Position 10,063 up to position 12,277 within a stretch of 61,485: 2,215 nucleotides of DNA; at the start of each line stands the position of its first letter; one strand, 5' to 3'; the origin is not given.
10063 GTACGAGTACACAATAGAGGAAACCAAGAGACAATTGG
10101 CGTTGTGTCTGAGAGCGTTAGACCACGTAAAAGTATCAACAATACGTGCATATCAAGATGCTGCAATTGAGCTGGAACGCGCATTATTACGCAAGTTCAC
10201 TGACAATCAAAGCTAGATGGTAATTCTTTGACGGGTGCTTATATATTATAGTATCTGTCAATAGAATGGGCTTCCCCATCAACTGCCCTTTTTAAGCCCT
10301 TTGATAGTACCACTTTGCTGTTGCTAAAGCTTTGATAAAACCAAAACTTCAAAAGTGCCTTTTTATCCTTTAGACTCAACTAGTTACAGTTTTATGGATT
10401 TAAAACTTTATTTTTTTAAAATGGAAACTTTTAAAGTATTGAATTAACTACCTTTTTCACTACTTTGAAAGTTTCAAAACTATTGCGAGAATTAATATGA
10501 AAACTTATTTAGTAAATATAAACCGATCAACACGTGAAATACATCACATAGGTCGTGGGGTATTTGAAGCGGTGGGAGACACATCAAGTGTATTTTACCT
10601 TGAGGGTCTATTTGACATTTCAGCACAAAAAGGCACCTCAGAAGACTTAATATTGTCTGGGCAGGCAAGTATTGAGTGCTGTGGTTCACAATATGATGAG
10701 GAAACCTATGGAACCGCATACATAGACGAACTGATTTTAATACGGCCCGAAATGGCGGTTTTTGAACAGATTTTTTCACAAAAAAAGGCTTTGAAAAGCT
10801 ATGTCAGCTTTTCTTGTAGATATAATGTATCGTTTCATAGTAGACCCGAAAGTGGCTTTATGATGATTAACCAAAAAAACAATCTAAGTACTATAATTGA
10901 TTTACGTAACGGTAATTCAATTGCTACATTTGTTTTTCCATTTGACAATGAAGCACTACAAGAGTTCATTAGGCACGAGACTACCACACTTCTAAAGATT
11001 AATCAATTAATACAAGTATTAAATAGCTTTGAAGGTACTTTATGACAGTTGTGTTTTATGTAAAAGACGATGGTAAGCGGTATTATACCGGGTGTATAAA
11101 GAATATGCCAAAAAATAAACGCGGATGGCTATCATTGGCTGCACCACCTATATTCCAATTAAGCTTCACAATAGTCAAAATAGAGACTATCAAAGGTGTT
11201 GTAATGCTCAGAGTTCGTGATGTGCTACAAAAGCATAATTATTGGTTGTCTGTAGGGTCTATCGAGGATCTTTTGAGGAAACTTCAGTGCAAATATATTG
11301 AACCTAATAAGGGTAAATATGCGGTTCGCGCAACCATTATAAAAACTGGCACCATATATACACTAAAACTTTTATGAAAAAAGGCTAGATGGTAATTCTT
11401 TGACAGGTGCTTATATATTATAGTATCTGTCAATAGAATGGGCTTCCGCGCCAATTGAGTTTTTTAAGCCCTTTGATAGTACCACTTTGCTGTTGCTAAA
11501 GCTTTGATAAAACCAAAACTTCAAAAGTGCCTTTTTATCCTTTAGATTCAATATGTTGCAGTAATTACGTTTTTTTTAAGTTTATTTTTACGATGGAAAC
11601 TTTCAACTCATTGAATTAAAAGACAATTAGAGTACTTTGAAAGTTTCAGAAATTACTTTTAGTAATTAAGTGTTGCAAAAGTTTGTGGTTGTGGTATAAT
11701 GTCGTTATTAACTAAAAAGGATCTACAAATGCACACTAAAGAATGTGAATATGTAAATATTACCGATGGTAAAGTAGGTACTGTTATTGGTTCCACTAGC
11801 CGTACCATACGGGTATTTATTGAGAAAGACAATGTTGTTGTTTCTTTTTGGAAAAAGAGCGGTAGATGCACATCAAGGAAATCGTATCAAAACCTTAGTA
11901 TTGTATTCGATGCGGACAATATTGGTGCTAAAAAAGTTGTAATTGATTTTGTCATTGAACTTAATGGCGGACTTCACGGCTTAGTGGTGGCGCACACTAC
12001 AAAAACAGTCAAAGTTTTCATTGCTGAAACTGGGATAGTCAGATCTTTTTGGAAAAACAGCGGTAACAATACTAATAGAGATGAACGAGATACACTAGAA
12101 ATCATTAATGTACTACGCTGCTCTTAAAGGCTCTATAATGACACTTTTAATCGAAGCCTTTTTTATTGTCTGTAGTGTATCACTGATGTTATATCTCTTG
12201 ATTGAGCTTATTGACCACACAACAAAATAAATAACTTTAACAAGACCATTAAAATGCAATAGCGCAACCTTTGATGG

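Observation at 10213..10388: A ~176-bp element present 14 times that punctuates nearly every transcription unit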

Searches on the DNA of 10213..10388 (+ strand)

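Call 4: search_dna_similar(query=window:10213-10388:+, collection=phages, mode=distant, max_rows=30)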
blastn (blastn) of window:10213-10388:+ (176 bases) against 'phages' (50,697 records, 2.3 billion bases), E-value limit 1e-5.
No match.

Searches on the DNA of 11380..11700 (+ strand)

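Call 61: search_dna_similar(query=window:11380-11700:+, collection=plasmids, mode=distant, max_rows=10, max_evalue=0.01)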
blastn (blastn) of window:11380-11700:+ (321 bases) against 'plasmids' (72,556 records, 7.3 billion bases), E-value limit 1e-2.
No match.

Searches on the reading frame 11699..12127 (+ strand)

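Call 15: search_protein_families(library=phrogs, proteins=[window:11699-12127:+], max_evalue=0.001)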
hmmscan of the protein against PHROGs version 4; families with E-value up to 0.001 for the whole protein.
window:11699-12127:+ (142 aa): 1 family
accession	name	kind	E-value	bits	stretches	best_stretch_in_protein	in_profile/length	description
phrog_36258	-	unknown function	2e-05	25.7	0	95-126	27-58/68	-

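Call 35: search_protein_families(library=pfam, proteins=[window:11699-12127:+], max_evalue=0.01)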
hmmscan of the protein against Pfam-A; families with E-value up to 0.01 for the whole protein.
window:11699-12127:+ (142 aa): 0 families
